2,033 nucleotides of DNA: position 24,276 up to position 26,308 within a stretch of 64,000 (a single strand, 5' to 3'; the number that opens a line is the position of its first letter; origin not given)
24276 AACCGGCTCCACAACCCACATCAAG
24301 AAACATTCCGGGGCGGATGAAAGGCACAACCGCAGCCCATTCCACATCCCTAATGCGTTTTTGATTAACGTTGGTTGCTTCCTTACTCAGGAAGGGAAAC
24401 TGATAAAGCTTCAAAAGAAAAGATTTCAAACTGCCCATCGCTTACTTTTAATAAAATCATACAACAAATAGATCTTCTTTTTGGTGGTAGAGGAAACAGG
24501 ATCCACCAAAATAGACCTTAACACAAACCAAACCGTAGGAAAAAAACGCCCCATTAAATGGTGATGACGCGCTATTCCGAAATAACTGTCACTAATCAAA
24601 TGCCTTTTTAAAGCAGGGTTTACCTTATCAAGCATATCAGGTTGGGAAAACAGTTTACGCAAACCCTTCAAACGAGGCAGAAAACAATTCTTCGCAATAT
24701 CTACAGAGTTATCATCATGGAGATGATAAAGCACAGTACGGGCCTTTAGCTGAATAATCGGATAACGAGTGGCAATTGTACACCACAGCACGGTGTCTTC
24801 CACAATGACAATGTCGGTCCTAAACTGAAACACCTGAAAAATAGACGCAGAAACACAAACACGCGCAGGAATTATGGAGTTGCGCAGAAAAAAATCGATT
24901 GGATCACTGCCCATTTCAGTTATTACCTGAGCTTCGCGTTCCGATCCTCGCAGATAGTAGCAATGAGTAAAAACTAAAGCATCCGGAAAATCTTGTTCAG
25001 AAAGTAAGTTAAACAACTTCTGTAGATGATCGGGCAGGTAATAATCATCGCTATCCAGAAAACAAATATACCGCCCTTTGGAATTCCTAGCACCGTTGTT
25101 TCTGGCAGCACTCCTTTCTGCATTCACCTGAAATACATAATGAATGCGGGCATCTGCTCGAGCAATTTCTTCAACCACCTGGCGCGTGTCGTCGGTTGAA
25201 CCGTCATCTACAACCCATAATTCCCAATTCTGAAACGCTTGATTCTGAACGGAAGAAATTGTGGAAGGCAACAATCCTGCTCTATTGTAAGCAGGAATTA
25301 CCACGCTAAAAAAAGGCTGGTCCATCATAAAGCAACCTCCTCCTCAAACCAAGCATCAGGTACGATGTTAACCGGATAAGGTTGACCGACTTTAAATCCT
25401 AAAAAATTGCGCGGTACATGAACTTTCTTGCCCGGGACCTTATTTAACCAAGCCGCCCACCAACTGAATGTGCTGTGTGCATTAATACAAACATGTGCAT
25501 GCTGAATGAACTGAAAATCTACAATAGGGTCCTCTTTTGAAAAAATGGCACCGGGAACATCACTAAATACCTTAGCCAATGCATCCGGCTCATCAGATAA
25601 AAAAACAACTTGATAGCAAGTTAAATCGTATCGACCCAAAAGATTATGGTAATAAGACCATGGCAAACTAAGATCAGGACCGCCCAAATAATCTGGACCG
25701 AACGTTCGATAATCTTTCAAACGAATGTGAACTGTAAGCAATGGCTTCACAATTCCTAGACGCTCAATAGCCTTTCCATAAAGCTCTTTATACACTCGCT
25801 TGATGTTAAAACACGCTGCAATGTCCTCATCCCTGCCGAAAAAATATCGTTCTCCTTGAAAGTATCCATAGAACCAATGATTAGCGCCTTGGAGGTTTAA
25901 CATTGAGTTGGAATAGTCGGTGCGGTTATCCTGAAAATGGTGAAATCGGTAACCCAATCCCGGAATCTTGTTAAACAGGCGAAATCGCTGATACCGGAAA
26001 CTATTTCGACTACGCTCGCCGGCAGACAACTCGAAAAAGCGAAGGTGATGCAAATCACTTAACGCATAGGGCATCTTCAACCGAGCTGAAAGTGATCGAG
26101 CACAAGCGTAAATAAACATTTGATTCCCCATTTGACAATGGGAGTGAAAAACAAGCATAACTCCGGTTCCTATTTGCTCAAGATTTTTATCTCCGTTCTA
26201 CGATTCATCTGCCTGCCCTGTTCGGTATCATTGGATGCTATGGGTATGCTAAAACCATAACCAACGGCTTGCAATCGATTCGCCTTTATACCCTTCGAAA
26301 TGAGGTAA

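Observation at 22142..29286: Seven-gene translationally coupled operon: secreted TPR protein, TPR/TolB/OmpA protein, GT11 fucosyltransferase, GT2, SAM methyltransferase, ~12-TM GT-C-like membrane protein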

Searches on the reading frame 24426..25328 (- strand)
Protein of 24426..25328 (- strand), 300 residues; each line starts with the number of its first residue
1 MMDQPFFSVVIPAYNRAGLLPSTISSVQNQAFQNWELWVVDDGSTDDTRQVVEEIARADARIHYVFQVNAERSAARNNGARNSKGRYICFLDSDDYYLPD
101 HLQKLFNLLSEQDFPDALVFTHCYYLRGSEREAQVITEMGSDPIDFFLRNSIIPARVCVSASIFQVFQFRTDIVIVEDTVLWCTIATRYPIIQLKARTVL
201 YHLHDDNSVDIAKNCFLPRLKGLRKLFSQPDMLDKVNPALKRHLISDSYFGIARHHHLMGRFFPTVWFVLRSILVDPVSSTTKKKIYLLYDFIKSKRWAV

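Call 4: search_protein_families(library=pfam, proteins=[window:24426-25328:-], max_evalue=0.01)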
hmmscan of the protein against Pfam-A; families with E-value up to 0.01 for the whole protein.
window:24426-25328:- (300 aa): 4 families
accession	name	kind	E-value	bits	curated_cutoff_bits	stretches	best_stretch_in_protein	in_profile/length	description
PF00535.33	Glycos_transf_2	-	8.8e-35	120.6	23.3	1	8-122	1-116/168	Glycosyl transferase family 2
PF10111.15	Glyco_tranf_2_2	-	8.3e-15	55.4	27.3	1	8-128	1-128/276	Glycosyltransferase like family 2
PF13641.12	Glyco_tranf_2_3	-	1.2e-12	48.8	27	1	5-111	2-112/230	Glycosyltransferase like family 2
PF13704.12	Glyco_tranf_2_4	-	8e-05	23.5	27.5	1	15-101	2-88/98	Glycosyl transferase family 2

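Call 5: search_protein_families(library=ncbifam, proteins=[window:24426-25328:-], max_evalue=0.01)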
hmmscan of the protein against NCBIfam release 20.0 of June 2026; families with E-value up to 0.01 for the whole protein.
window:24426-25328:- (300 aa): 27 families (the best 25 are shown)
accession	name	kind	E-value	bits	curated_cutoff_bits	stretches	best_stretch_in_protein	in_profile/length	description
NF047683.1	TeichurnBiosyTuaG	equivalog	3.5e-32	112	400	1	3-155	4-156/252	teichuronic acid biosynthesis protein TuaG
NF007482.0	PRK10073.1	equivalog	1.3e-23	83.6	423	1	3-115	4-116/334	glycosyltransferase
NF050050.1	ProtGlycPglI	equivalog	5.1e-23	81.9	500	1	5-110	2-109/306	GalNAc(5)-diNAcBac-PP-undecaprenol beta-1,3-glucosyltransferase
NF041875.1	EPS_EpsD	equivalog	1.7e-19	70.4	370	1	8-108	2-103/325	exopolysaccharide biosynthesis glycosyltransferase EpsD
TIGR04017.1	WcaA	equivalog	5.7e-17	62.2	495.75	1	2-189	2-192/279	colanic acid biosynthesis glycosyltransferase WcaA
NF007453.0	PRK10018.1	equivalog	7.6e-17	61.9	382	1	1-189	2-193/280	colanic acid biosynthesis glycosyltransferase WcaA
TIGR04283.1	glyco_like_mftF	equivalog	4.4e-16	59.1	182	1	8-195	2-179/221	TIGR04283 family arsenosugar biosynthesis glycosyltransferase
TIGR03937.1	PgaC_IcaA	equivalog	1.7e-15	56.9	422.3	1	3-95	43-136/407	poly-beta-1,6-N-acetyl-D-glucosamine synthase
NF038302.1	EPS_HpsE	equivalog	3.6e-15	55.7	300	1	7-106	3-108/307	hormogonium polysaccharide biosynthesis glycosyltransferase HpsE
NF053739.1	GlytfEpsEBac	equivalog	2.5e-13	49.6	450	1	6-112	2-110/265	glycosyltransferase EpsE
TIGR03965.1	mycofact_glyco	equivalog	6.4e-12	45.1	280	1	7-110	76-180/467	mycofactocin biosynthesis glycosyltransferase MftF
NF038299.1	EPS_HpsN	equivalog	2.6e-11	43.1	425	1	6-103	2-100/317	hormogonium polysaccharide biosynthesis glycosyltransferase HpsN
NF047588.1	GlcsyltransPgfSStrep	equivalog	1.5e-09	37.5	500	1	8-107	4-108/308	glycosyltransferase PgfS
TIGR03111.1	glyc2_xrt_Gpos1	hypoth_equivalog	1.2e-08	34.1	363.95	1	4-106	48-153/439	TIGR03111 family XrtG-associated glycosyltransferase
NF053846.1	glyco_with_XrtP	equivalog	3.6e-08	32.5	520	1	10-67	46-102/440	XrtP-associated glycosyltransferase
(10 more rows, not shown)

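Call 37: search_solved_structures(query=window:24426-25328:-, max_evalue=0.001)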
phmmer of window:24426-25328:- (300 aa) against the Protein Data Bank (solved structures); distinct sequences matched with E-value up to 0.001: 21.
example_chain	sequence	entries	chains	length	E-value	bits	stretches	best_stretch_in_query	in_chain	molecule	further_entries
2z87_A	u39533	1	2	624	2.6e-27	99.2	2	5-163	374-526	Chondroitin synthase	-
2z86_A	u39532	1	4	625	2.6e-27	99.2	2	5-163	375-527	Chondroitin synthase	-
5hea_A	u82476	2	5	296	4.4e-19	72.2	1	6-111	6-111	Putative glycosyltransferase (GalT1)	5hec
8vh7_A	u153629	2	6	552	1.6e-12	50.7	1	4-129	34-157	Heparosan synthase B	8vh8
8viw_A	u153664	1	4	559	1.6e-12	50.6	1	4-129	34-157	Heparosan synthase B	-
6p61_A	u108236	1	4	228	2.9e-11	46.5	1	3-144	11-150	Glycosyltransferase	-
6h1j_A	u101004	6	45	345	4e-11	46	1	7-153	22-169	Probable ss-1,3-N-acetylglucosaminyltransferase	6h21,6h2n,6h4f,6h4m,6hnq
9jma_A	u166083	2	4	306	2.9e-10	43.2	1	7-114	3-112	GalNAc(5)-diNAcBac-PP-undecaprenol beta-1,3-glucosyltransferase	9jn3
3bcv_A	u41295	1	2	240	3e-10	43.2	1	5-111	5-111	Putative glycosyltransferase protein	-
1h7l_A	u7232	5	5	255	3.5e-10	42.9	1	5-115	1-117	SPORE COAT POLYSACCHARIDE BIOSYNTHESIS PROTEIN SPSA | PROTEIN (SPORE COAT POLYSACCHARIDE BIOSYNTHESIS PROTEIN SPSA)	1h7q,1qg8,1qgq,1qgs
5tze_C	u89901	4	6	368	8.2e-10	41.7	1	7-111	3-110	Glycosyl transferase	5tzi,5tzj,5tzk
5tz8_A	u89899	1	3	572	1.7e-09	40.7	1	7-111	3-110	Glycosyl transferase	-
8bz8_A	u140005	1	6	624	2e-09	40.5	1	7-113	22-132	Glycosyltransferase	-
8bz4_A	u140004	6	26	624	2e-09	40.5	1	7-113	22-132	Glycosyltransferase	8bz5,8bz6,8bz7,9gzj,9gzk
3l7j_A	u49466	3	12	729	2.1e-06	30.6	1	8-97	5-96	Teichoic acid biosynthesis protein F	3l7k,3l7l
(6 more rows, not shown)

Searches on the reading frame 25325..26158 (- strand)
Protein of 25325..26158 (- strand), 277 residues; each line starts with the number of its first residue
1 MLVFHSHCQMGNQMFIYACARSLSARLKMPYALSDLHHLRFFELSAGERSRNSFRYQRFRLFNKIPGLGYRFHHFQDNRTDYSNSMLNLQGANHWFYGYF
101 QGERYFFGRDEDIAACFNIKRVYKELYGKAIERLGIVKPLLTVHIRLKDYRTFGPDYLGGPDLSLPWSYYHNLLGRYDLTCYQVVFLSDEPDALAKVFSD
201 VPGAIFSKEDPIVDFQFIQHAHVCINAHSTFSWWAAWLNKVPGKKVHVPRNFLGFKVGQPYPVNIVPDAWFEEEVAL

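Call 4: search_protein_families(library=pfam, proteins=[window:25325-26158:-], max_evalue=0.01)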
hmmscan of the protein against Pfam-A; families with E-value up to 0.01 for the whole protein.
window:25325-26158:- (277 aa): 1 family
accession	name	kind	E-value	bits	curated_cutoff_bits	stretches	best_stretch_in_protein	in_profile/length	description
PF01531.22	Glyco_transf_11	-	0.001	18.9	23.9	1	92-241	122-268/298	Glycosyl transferase family 11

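Call 5: search_protein_families(library=ncbifam, proteins=[window:25325-26158:-], max_evalue=0.01)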
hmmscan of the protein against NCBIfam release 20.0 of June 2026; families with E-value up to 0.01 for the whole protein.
window:25325-26158:- (277 aa): 0 families

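Call 52: find_related_loci(query=A4, collection=metagenome_contigs, flank=10000)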
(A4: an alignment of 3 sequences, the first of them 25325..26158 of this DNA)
Query A4 (277 aa) in metagenome_contigs; peptide patterns used: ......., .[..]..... (x = any residue, [..] = any of these).
533 stretches matched a pattern; 25 encode a relative of the query (tblastn E <= 1e-3); 25 distinct loci.
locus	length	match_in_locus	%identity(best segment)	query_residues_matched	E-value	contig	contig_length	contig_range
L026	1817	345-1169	53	1-275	5e-109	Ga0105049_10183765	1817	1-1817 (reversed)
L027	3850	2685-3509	56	1-275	8e-101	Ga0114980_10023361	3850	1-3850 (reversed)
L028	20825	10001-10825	54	1-275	1e-98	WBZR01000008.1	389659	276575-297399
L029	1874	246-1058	52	1-270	6e-99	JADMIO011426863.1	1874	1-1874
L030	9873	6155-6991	53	1-277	2e-93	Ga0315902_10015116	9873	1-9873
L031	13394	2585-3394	52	1-270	3e-93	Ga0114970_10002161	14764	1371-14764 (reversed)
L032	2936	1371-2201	48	1-275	1e-91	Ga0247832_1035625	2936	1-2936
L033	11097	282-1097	50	1-275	1e-87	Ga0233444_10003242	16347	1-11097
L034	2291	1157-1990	48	1-275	4e-90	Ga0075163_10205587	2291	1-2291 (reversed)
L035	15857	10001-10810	51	1-270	7e-90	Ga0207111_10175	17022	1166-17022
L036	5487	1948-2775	49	1-275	4e-86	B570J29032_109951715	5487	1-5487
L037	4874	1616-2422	47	1-272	5e-85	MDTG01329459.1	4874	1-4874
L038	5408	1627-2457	47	1-275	2e-84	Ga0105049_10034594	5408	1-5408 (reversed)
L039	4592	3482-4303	48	1-277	1e-83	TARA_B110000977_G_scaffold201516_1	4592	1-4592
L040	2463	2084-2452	52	1-125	3e-37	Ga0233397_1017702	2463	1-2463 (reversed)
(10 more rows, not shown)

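Call 55: search_protein_families(library=pfam, proteins=[L030:2210-3088:+, L030:3114-3848:+, L030:3888-5189:+, L030:5221-6153:+, L030:7978-9807:+, L028:8733-9929:+, L028:11839-13626:+, L035:10834-12270:+, L035:12438-13673:+, L033:2758-3864:+], max_evalue=0.001)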
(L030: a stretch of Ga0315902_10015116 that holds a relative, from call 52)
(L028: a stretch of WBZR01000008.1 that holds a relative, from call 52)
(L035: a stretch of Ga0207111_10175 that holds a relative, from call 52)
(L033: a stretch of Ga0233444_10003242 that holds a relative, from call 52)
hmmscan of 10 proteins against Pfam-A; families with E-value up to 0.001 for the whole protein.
L030:2210-3088:+ (292 aa): 1 family
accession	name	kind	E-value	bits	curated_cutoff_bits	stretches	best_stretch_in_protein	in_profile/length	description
PF02779.29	Transket_pyr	-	1.5e-25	90.3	27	1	2-158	6-169/174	Transketolase, pyrimidine binding domain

L030:3114-3848:+ (244 aa): 2 families
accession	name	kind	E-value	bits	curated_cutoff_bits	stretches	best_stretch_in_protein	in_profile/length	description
PF13578.12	Methyltransf_24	-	1.4e-07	32.7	26.3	1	94-205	24-105/105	Methyltransferase domain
PF05711.17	TylF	-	2.1e-07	30.9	23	1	64-207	93-231/264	Macrocin-O-methyltransferase (TylF)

L030:3888-5189:+ (433 aa): 2 families
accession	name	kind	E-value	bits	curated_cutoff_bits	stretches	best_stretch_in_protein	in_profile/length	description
PF01041.23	DegT_DnrJ_EryC1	-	1.6e-95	320.9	19.8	1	48-425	11-357/360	DegT/DnrJ/EryC1/StrS aminotransferase family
PF01053.26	Cys_Met_Meta_PP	-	0.00043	19.4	27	1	63-194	55-178/381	Cys/Met metabolism PLP-dependent enzyme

L030:5221-6153:+ (310 aa): 1 family
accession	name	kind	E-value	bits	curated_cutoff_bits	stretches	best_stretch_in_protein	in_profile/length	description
PF00535.33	Glycos_transf_2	-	2.3e-23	83.4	23.3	1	6-153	1-151/168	Glycosyl transferase family 2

L030:7978-9807:+ (609 aa): 4 families
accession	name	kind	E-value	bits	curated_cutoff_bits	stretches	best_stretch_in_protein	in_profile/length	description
PF00270.35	DEAD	-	6.4e-50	169.6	26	1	26-193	1-166/167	DEAD/DEAH box helicase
PF00271.37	Helicase_C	-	2e-32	112.2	23.5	1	230-337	3-110/110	Helicase conserved C-terminal domain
PF03880.21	DbpA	-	9.5e-12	45.2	25.6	1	464-533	1-70/72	DbpA RNA binding domain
PF04851.21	ResIII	-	4.4e-07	30.4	22.5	1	25-160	4-139/164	Type III restriction enzyme, res subunit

L028:8733-9929:+ (398 aa): 4 families
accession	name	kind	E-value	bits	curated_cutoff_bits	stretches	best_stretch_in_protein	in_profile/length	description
PF00155.27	Aminotran_1_2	-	5e-52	177.7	19.7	1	35-373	5-346/361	Aminotransferase class I and II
PF00266.25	Aminotran_5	-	4.5e-06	26.3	21.5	1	66-203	42-176/371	Aminotransferase class-V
PF01053.26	Cys_Met_Meta_PP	-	0.00043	19.4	27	1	90-177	68-151/381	Cys/Met metabolism PLP-dependent enzyme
PF01041.23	DegT_DnrJ_EryC1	-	0.00089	19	19.8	0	89-202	39-145/360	DegT/DnrJ/EryC1/StrS aminotransferase family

L028:11839-13626:+ (595 aa): 4 families
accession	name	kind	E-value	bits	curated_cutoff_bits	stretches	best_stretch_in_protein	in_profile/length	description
PF00270.35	DEAD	-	8.6e-49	165.9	26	1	26-192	1-165/167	DEAD/DEAH box helicase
PF00271.37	Helicase_C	-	1.4e-32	112.6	23.5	1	245-337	18-110/110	Helicase conserved C-terminal domain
PF03880.21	DbpA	-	2.1e-11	44.2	25.6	1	464-533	1-70/72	DbpA RNA binding domain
PF04851.21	ResIII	-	2.3e-08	34.5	22.5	1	25-155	4-134/164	Type III restriction enzyme, res subunit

L035:10834-12270:+ (478 aa): 1 family
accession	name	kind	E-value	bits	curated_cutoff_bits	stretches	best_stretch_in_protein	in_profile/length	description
PF13472.12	Lipase_GDSL_2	-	3.8e-05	24.7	32.9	0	352-460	72-176/178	GDSL-like Lipase/Acylhydrolase family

L035:12438-13673:+ (411 aa): 0 families

L033:2758-3864:+ (368 aa): 4 families
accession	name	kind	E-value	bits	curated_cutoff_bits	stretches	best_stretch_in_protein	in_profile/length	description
PF00534.26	Glycos_transf_1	-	4.3e-41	140.7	26.4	1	183-343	6-169/172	Glycosyl transferases group 1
PF13692.12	Glyco_trans_1_4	-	2.5e-31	109.3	27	1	194-330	3-140/142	Glycosyl transferases group 1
PF13439.12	Glyco_transf_4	-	6.2e-12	46.3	28.5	1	13-178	2-167/170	Glycosyltransferase Family 4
PF20706.3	GT4-conflict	-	0.00029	20.4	26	1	253-307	268-322/385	Family 4 Glycosyltransferase in conflict systems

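Call 56: search_protein_families(library=pfam, proteins=[L036:730-1929:+, L037:648-1619:+, L038:473-1621:+, L038:3449-5299:+, L031:4350-5519:+, L030:489-1403:+, L030:1405-2217:+, L035:7691-8785:+, L035:9048-9905:-, L035:13685-15184:-], max_evalue=0.001)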
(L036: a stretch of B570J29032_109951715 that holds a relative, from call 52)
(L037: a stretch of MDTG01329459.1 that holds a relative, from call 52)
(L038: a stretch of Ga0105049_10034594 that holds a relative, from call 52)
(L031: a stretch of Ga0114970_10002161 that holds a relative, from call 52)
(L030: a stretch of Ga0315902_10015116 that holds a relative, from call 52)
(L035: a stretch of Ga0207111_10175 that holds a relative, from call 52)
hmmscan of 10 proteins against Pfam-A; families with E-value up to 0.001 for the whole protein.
L036:730-1929:+ (399 aa): 4 families
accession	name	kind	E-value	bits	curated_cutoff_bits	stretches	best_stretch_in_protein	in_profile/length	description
PF00155.27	Aminotran_1_2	-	1.6e-50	172.7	19.7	1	34-342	4-325/361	Aminotransferase class I and II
PF01041.23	DegT_DnrJ_EryC1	-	1.1e-06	28.6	19.8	1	87-202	37-145/360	DegT/DnrJ/EryC1/StrS aminotransferase family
PF00266.25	Aminotran_5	-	1.2e-05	24.9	21.5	1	88-203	60-176/371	Aminotransferase class-V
PF01053.26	Cys_Met_Meta_PP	-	0.0001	21.4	27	1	92-203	70-174/381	Cys/Met metabolism PLP-dependent enzyme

L037:648-1619:+ (323 aa): 1 family
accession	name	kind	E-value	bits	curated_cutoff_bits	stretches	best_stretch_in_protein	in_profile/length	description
PF05050.19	Methyltransf_21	-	4.8e-15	56.5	22.7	1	125-270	1-154/173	Methyltransferase FkbM domain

L038:473-1621:+ (382 aa): 3 families
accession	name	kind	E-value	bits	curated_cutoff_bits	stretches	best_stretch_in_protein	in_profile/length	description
PF01041.23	DegT_DnrJ_EryC1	-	6.7e-82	276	19.8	1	12-374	6-359/360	DegT/DnrJ/EryC1/StrS aminotransferase family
PF00266.25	Aminotran_5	-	2.1e-09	37.3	21.5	1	47-159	62-182/371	Aminotransferase class-V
PF00155.27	Aminotran_1_2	-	6.4e-09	35.9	19.7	1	24-154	39-187/361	Aminotransferase class I and II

L038:3449-5299:+ (616 aa): 4 families
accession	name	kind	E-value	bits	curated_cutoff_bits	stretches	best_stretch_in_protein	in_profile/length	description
PF00270.35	DEAD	-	1.3e-47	162.1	26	1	26-193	1-166/167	DEAD/DEAH box helicase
PF00271.37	Helicase_C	-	2.6e-30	105.3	23.5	1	232-337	5-110/110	Helicase conserved C-terminal domain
PF03880.21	DbpA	-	2.6e-11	43.8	25.6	1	464-533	1-70/72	DbpA RNA binding domain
PF04851.21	ResIII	-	1.1e-07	32.3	22.5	1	25-158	4-137/164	Type III restriction enzyme, res subunit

L031:4350-5519:+ (389 aa): 5 families
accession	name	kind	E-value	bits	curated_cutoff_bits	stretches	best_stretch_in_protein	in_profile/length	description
PF00534.26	Glycos_transf_1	-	6.8e-37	127.1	26.4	1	198-358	8-171/172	Glycosyl transferases group 1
PF13692.12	Glyco_trans_1_4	-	1.3e-31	110.2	27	1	208-344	4-141/142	Glycosyl transferases group 1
PF13439.12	Glyco_transf_4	-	5.5e-14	53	28.5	1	19-192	2-170/170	Glycosyltransferase Family 4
PF20706.3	GT4-conflict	-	7.9e-07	28.8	26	1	60-313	52-315/385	Family 4 Glycosyltransferase in conflict systems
PF13579.12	Glyco_trans_4_4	-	9.8e-06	26.4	29.7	1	19-124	1-106/158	Glycosyl transferase 4-like domain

L030:489-1403:+ (304 aa): 5 families
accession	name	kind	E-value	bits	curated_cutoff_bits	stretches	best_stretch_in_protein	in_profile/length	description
PF01370.27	Epimerase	-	9.9e-36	123.8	20.9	1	5-229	1-239/240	NAD dependent epimerase/dehydratase family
PF16363.11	GDP_Man_Dehyd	-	8.4e-19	68.6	27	1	6-282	1-318/332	GDP-mannose 4,6 dehydratase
PF04321.23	RmlD_sub_bind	-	3.9e-10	39.7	27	1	4-298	2-283/287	RmlD substrate binding domain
PF02719.21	Polysacc_synt_2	-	8.1e-06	25.7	20.2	1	5-249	1-248/293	Polysaccharide biosynthesis protein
PF01073.25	3Beta_HSD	-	2.9e-05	23.7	22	1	7-213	2-224/280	3-beta hydroxysteroid dehydrogenase/isomerase family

L030:1405-2217:+ (270 aa): 5 families
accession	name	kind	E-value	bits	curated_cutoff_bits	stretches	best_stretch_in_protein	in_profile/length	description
PF00456.26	Transketolase_N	-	2.3e-38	132.4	22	1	7-260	4-268/334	Transketolase, thiamine diphosphate binding domain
PF13292.11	DXP_synthase_N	-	1.1e-09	38.5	21.2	1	7-176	20-173/274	1-deoxy-D-xylulose-5-phosphate synthase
PF00676.26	E1_dh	-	1.4e-07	31.2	22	1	57-213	45-200/300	Dehydrogenase E1 component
PF02775.26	TPP_enzyme_C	-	2.1e-05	24.8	21.9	1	111-183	26-91/151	Thiamine pyrophosphate enzyme, C-terminal TPP binding domain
PF09364.15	XFP_N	-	3.9e-05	23.1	23.7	1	96-222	123-249/364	XFP N-terminal domain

L035:7691-8785:+ (364 aa): 2 families
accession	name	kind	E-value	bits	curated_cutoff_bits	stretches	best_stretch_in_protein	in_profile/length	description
PF07991.19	KARI_N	-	1.4e-43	148.8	20.6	1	46-211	2-161/165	Acetohydroxy acid isomeroreductase, NADPH-binding domain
PF01450.25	KARI_C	-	2e-40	138.9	29.1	1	219-362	1-142/144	Ketol-acid reductoisomerase, C-terminal domain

L035:9048-9905:- (285 aa): 2 families
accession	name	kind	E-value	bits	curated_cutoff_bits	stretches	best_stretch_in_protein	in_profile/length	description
PF01634.23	HisG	-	9.8e-54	182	25.5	1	51-205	1-157/158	ATP phosphoribosyltransferase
PF08029.16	HisG_C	-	6.9e-28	97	23.5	1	210-282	1-73/73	HisG, C-terminal domain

L035:13685-15184:- (499 aa): 0 families

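Call 78: search_protein_families(library=pfam, alignment_id=A5, max_evalue=0.01)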
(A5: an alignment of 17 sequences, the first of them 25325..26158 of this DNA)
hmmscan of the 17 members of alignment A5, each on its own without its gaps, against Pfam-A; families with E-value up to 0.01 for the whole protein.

A. member 1, window:25325-26158:- (277 aa): 1 family
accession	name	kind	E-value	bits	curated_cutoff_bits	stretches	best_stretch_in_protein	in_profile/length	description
PF01531.22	Glyco_transf_11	-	0.001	18.9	23.9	1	92-241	122-268/298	Glycosyl transferase family 11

B. families by the number of members that match (of 17 scanned): 4 families
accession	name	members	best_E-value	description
PF01531.22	Glyco_transf_11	17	4.6e-17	Glycosyl transferase family 11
PF19745.5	FUT8_N_cat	1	0.00088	Alpha-(1,6)-fucosyltransferase N- and catalytic domains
PF19555.4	DUF6078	1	0.0012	Family of unknown function (DUF6078)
PF05943.17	VipB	1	0.0079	EvpB/VC_A0108, tail sheath N-terminal domain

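Call 79: search_solved_structures(query=A5, max_evalue=1)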
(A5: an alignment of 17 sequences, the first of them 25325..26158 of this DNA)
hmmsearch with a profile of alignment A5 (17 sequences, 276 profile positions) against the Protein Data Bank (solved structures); distinct sequences matched with E-value up to 1: 0.
